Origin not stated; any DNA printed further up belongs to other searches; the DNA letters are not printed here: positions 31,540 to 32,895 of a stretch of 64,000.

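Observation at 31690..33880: TsaC-TsaE fusion protein immediately upstream of tsaD; no tsaB nearby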

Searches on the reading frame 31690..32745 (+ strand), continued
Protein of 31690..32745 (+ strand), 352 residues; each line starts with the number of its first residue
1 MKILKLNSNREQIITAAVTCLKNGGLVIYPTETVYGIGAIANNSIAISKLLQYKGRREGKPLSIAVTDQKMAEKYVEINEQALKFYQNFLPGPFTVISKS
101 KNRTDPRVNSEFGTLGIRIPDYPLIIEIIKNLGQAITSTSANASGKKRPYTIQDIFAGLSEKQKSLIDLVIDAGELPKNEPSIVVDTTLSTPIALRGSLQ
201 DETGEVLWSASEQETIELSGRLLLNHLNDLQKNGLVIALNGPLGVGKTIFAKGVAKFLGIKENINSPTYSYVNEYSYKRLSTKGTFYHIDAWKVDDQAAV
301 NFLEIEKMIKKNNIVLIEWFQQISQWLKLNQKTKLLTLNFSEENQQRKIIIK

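Call 37: find_homologous_proteins(query=L046:9977-10432:+, max_evalue=0.00001)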
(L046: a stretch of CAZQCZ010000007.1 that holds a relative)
Query L046:9977-10432:+ (152 aa): 44 proteins with E <= 0.00001 among 158 candidates.
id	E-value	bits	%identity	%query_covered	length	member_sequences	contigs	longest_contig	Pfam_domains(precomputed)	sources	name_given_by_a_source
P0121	2.0e-93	328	100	100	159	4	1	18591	PF02367.24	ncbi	-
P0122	5.3e-50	187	61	95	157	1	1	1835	PF02367.24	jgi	-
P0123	4.1e-48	181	57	97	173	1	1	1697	PF02367.24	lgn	-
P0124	9.6e-46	173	53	99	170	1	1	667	PF02367.24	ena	-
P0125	5.4e-43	164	52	96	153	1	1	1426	PF02367.24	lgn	-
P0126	1.9e-35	140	49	95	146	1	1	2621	PF02367.24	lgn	-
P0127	3.7e-35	139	44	99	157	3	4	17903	PF02367.24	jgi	jgi:tRNA threonylcarbamoyladenosine biosynthesis protein TsaE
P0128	6.2e-34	135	52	80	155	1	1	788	PF02367.24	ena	-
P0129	1.3e-32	131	46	97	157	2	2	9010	PF02367.24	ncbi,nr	ncbi:tRNA (adenosine(37)-N6)-threonylcarbamoyltransferase complex ATPase subunit type 1 TsaE [Candid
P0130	2.7e-17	81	43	95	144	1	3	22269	PF02367.24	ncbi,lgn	-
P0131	2.3e-16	78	44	84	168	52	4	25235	PF02367.24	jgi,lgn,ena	-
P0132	4.7e-15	74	45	77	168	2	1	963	PF02367.24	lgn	-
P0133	4.7e-15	74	38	95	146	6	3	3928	PF02367.24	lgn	-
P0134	4.9e-15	74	40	78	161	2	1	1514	PF02367.24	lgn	-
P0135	6.3e-15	73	46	76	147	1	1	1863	PF02367.24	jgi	-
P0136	8.9e-15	73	44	77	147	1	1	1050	PF02367.24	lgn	-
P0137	1.2e-14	72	42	82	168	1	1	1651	PF02367.24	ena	-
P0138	1.4e-14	72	41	93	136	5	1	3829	PF02367.24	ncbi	-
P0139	1.5e-14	72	47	72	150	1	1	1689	PF02367.24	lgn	-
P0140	2.5e-14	71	46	73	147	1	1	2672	PF02367.24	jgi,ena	-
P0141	5.1e-14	70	41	76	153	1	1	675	PF02367.24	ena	-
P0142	6.2e-14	70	40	82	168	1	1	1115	PF02367.24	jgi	jgi:tRNA threonylcarbamoyladenosine biosynthesis protein TsaE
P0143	9.9e-14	69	44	75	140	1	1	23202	PF02367.24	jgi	jgi:tRNA threonylcarbamoyladenosine biosynthesis protein TsaE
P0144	1.7e-13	69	37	97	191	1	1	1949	PF02367.24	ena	-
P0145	1.7e-13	69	34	89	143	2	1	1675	PF02367.24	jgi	jgi:tRNA threonylcarbamoyladenosine biosynthesis protein TsaE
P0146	3.9e-13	67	41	56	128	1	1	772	PF02367.24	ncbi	-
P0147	4.3e-13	67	41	56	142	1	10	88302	PF02367.24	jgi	jgi:tRNA threonylcarbamoyladenosine biosynthesis protein TsaE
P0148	5.1e-13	67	38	92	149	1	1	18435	PF02367.24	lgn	-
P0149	6.6e-13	67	41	58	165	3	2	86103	PF02367.24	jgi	jgi:tRNA threonylcarbamoyladenosine biosynthesis protein TsaE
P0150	9.5e-13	66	41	56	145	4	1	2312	PF02367.24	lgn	-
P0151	1.1e-12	66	43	76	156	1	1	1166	PF02367.24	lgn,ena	-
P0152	1.3e-12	66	31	82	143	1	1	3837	PF02367.24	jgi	-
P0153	1.7e-12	65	32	89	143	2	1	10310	PF02367.24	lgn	-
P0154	2.1e-12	65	31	89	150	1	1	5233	PF02367.24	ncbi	-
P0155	2.9e-12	65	39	74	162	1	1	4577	PF02367.24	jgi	jgi:tRNA threonylcarbamoyladenosine biosynthesis protein TsaE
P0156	3.8e-12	64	41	56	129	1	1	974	PF02367.24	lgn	-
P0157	7.6e-12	63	40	56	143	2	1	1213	PF02367.24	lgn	-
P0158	1.1e-11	63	36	69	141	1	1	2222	PF02367.24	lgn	-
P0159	2.1e-11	62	35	71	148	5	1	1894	PF02367.24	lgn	-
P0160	2.6e-11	61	33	66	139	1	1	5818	PF02367.24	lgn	-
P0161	3.1e-11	61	35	71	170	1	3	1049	PF02367.24,PF13191.13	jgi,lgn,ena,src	-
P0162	3.2e-11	61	40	58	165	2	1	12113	PF02367.24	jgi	jgi:tRNA threonylcarbamoyladenosine biosynthesis protein TsaE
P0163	1.6e-10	59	36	70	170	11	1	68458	PF02367.24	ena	-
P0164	9.2e-9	53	41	55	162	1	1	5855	PF02367.24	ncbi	ncbi:MAG: tRNA (adenosine(37)-N6)-threonylcarbamoyltransferase complex ATPase subunit type 1 TsaE [C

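Call 38: find_encoding_contigs(protein=P0129, flank=6000, max_places=2)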
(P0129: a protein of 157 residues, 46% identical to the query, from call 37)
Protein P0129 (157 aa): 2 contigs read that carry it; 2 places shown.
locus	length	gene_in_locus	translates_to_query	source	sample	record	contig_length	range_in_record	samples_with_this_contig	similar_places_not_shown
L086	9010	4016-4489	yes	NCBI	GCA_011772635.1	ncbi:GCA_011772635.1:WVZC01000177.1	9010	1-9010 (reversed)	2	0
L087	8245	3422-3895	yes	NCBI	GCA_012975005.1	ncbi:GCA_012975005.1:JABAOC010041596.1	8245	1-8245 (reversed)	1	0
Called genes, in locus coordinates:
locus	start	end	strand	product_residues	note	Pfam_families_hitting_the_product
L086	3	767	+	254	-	?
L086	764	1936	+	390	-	-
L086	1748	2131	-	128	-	PF00293:NUDIX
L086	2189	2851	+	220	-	PF00730:HhH-GPD, PF00633:HHH (weak)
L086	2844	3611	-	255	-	PF00248:Aldo_ket_red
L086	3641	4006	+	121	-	-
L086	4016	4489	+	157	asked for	PF02367:TsaE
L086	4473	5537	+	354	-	PF00814:TsaD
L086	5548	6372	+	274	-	PF03477:ATP-cone (weak), PF04471:Mrr_cat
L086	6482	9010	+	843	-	PF00521:DNA_topoisoIV, PF03989:DNA_gyraseA_C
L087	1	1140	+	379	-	?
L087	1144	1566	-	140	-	PF00293:NUDIX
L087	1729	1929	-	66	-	-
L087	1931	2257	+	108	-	PF00730:HhH-GPD (weak)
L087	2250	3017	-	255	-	PF00248:Aldo_ket_red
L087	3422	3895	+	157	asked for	PF02367:TsaE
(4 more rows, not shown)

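Call 39: find_encoding_contigs(protein=P0131, flank=6000, max_places=2)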
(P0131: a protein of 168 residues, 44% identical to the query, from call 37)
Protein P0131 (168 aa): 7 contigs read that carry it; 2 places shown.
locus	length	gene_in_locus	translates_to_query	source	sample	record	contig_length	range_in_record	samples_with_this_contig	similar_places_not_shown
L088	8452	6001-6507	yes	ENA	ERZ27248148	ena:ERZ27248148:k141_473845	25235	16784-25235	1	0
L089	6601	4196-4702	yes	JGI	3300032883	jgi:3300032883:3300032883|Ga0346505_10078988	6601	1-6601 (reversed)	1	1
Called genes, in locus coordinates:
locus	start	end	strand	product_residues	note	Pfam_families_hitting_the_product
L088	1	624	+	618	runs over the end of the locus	PF06480:FtsH_ext, PF00004:AAA, PF07728:AAA_5 (faint), PF17862:AAA_lid_3, PF01434:Peptidase_M41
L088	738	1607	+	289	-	PF00809:Pterin_bind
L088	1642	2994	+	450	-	PF02878:PGM_PMM_I, PF02879:PGM_PMM_II, PF02880:PGM_PMM_III, PF00408:PGM_PMM_IV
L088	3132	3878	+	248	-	PF03740:PdxJ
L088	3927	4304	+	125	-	PF01648:ACPS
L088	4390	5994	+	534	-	PF03853:YjeF_N, PF01256:Carb_kinase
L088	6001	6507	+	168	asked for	PF02367:TsaE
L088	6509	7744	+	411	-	PF00696:AA_kinase, PF01842:ACT, PF22468:ACT_9, PF13840:ACT_7, PF22468:ACT_9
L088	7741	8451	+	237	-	?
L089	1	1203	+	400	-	?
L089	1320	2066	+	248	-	PF03740:PdxJ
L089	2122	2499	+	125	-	PF01648:ACPS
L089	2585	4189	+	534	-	PF03853:YjeF_N, PF01256:Carb_kinase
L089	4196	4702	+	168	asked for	PF02367:TsaE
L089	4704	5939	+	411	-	PF00696:AA_kinase, PF01842:ACT, PF22468:ACT_9, PF13840:ACT_7, PF22468:ACT_9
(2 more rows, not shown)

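Call 45: find_encoding_contigs(protein=P0144, flank=5000, max_places=3)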
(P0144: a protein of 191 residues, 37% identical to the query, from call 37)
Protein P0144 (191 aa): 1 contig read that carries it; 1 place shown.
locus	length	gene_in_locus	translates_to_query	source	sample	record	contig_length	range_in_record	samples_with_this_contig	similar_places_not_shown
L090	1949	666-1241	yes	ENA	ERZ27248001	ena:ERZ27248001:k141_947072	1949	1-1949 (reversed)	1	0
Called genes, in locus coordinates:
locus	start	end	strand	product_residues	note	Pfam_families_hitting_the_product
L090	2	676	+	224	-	?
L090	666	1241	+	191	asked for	PF02367:TsaE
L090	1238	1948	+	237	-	?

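Call 46: find_encoding_contigs(protein=P0130, flank=6000, max_places=2)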
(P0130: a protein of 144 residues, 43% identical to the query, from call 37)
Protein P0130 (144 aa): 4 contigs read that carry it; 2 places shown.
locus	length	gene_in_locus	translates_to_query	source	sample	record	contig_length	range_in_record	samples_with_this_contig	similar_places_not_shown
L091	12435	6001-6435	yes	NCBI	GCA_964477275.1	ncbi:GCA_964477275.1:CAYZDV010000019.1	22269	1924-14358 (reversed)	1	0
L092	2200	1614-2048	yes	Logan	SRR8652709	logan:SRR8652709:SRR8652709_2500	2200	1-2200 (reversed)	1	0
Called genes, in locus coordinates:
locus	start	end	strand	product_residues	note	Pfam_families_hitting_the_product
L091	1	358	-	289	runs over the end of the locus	-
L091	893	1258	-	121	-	PF03840:SecG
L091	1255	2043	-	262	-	PF00121:TIM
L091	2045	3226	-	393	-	PF00162:PGK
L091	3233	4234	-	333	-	PF00044:Gp_dh_N, PF02800:Gp_dh_C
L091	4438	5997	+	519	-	PF03853:YjeF_N, PF01256:Carb_kinase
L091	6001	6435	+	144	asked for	PF02367:TsaE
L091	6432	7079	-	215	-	PF02581:TMP-TENI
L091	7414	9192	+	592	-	PF00933:Glyco_hydro_3, PF01915:Glyco_hydro_3_C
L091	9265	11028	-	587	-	PF01979:Amidohydro_1, PF07969:Amidohydro_3 (faint), PF13382:Adenine_deam_C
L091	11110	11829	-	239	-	PF00156:Pribosyltran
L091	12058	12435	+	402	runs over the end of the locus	-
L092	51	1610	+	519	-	PF03853:YjeF_N, PF01256:Carb_kinase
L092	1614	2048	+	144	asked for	PF02367:TsaE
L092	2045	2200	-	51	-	?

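Call 72: search_solved_structures(query=window:31690-32745:+, max_evalue=0.001, show_alignments=0)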
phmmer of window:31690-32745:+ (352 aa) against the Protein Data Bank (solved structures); distinct sequences matched with E-value up to 0.001: 17.
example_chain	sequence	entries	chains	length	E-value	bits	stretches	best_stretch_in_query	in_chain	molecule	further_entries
9d3h_A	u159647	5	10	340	3.1e-30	108.7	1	11-197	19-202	Threonylcarbamoyl-AMP synthase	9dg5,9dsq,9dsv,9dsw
1jcu_A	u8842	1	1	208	1.2e-27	100.2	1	7-197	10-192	conserved protein MTH1692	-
2eqa_A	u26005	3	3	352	1.9e-24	89.7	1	3-197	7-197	Hypothetical protein ST1526 | Putative uncharacterized protein ST1526 | YrdC/Sua5 family protein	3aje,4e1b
6f89_A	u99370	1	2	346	7.8e-21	77.8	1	14-198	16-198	Threonylcarbamoyl-AMP synthase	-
6f87_A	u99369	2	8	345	7.9e-21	77.8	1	14-198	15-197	Threonylcarbamoyl-AMP synthase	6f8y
1k7j_A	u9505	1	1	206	3e-18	69.3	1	9-201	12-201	Protein yciO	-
1kk9_A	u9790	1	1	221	3.9e-18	69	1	9-201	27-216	probable translation factor yciO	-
1hru_A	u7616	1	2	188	6.2e-16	61.7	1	10-157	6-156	YRDC GENE PRODUCT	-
2mx1_A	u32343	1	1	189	8.9e-16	61.2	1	10-157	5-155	Threonylcarbamoyl-AMP synthase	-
8ide_A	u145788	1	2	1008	2.1e-15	60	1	14-159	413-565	N(6)-L-threonylcarbamoyladenine synthase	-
5np9_A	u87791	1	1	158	7.4e-12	48.3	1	231-328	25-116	tRNA threonylcarbamoyladenosine biosynthesis protein TsaE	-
5mvr_A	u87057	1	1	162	7.7e-12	48.3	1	231-328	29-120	tRNA threonylcarbamoyladenosine biosynthesis protein TsaE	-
1htw_A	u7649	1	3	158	9e-12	48.1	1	232-322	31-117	HI0065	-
1fl9_A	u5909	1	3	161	9.4e-12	48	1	232-322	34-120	HYPOTHETICAL PROTEIN HI0065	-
9zw5_A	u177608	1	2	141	1.2e-11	47.6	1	230-324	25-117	tRNA threonylcarbamoyladenosine biosynthesis protein TsaE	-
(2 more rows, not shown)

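Call 81: predict_structure(alignment_id=A6)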
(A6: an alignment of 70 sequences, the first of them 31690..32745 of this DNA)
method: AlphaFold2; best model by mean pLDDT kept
length: 352 residues; sequences in the alignment: 70
mean_pLDDT: 90.1   pTM: 0.76
mean pLDDT of the five models: 90.1, 89.8, 89.7, 88.9, 88.3
residues with pLDDT >= 90: 235; 70-90: 99; 50-70: 12; < 50: 6
segments of 3 or more residues with pLDDT < 50: 196-201
pLDDT, mean of each block of 10 residues (from residue 1): 91 97 97 93 97 82 93 94 85 89 94 90 95 96 80 91 96 91 77 49 76 89 87 96 92 95 86 93 95 94 96 97 94 94 92 89
secondary structure, 60 per line:
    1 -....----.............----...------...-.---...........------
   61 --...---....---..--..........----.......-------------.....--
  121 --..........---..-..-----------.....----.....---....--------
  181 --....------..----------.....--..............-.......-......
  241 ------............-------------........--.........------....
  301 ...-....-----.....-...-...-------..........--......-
elements in order: E2-5 H10-22 E27-29 E36-38 H44-54 E63-65 H69-72 H80-89 E94-100 E114-118 H123-132 H152-156 H161-165 E169-172 E183-186 E205-209 H212-225 H227-233 E235-240 H247-258 E272-279 E282-290 H297-303 H305-308 E314-318 E334-343 E346-351

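Call 83: fold_search(model_id=the predicted structure, library=pdb)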
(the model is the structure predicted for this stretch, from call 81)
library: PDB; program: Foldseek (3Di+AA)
matches with E <= 10: 922; with E <= 0.001: 38
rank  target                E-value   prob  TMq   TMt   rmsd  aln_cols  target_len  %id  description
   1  6f87_A                7.9e-19  1.00  0.51  0.53  15.5       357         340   20  Crystal structure of P. abyssi Sua5 complexed with L-threonine and PPi (released 2018-04-25)
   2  3aje                  1.3e-18  1.00  0.51  0.54  13.5       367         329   20  Crystal structure of S. tokodaii Sua5 complexed with L-threonine and AMPPNP (released 2011-04-13)
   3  9dsq_A                1.4e-18  1.00  0.52  0.57  13.3       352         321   23  Thermotoga maritima threonylcarbamoyl adenylate synthase (TsaC2) in complex with products TC-AMP and pyrophosphate (released 2025-10-29)
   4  9dsv_A                1.7e-18  1.00  0.52  0.56  14.7       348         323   24  Thermotoga maritima threonylcarbamoyl adenylate synthase (TsaC2) in complex with N-carboxy-L-threonine, magnesium and  (released 2025-10-29)
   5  9dsw_B                2.0e-18  1.00  0.52  0.56  13.3       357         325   23  Thermotoga maritima threonylcarbamoyl adenylate synthase (TsaC2) in complex with L-threonine (released 2025-10-29)
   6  9dsq_B                2.2e-18  1.00  0.52  0.56  13.4       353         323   23  Thermotoga maritima threonylcarbamoyl adenylate synthase (TsaC2) in complex with products TC-AMP and pyrophosphate (released 2025-10-29)
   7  6f89_A                2.4e-18  1.00  0.52  0.54  15.1       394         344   19  Structure of H234A/Y235A P.abyssi Sua5 (released 2018-04-25)
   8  6f89_B                3.3e-18  1.00  0.51  0.55  14.7       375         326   19  Structure of H234A/Y235A P.abyssi Sua5 (released 2018-04-25)
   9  6f8y_C                3.5e-18  1.00  0.52  0.54  15.6       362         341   19  Crystal structure of P. abyssi Sua5 complexed with L-threonine (released 2018-04-25)
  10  9dg5_B                3.7e-18  1.00  0.51  0.55  15.3       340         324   25  Thermotoga maritima threonylcarbamoyl adenylate synthase (TsaC2) in complex with L-threonine, magnesium and ATP (released 2025-11-12)
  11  9d3h_B                4.7e-18  1.00  0.52  0.55  13.0       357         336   23  Thermotoga maritima threonylcarbamoyl adenylate synthase (TsaC2) in complex with N-carboxy-L-threonine, magnesium and  (released 2025-12-10)
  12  9d3h_A                4.7e-18  1.00  0.52  0.54  14.5       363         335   24  Thermotoga maritima threonylcarbamoyl adenylate synthase (TsaC2) in complex with N-carboxy-L-threonine, magnesium and  (released 2025-12-10)
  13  2eqa                  9.6e-18  1.00  0.51  0.54  14.5       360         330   20  Crystal Structure of the hypothetical Sua5 protein from Sulfolobus tokodaii (released 2008-01-15)
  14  1k7j                  2.4e-14  1.00  0.50  0.83   3.1       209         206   24  Structural Genomics, protein TF1 (released 2002-08-14)
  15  1jcu_MODEL_1_A        3.8e-12  1.00  0.43  0.69   5.2       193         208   32  Solution Structure of MTH1692 Protein from Methanobacterium thermoautotrophicum (released 2002-07-24)
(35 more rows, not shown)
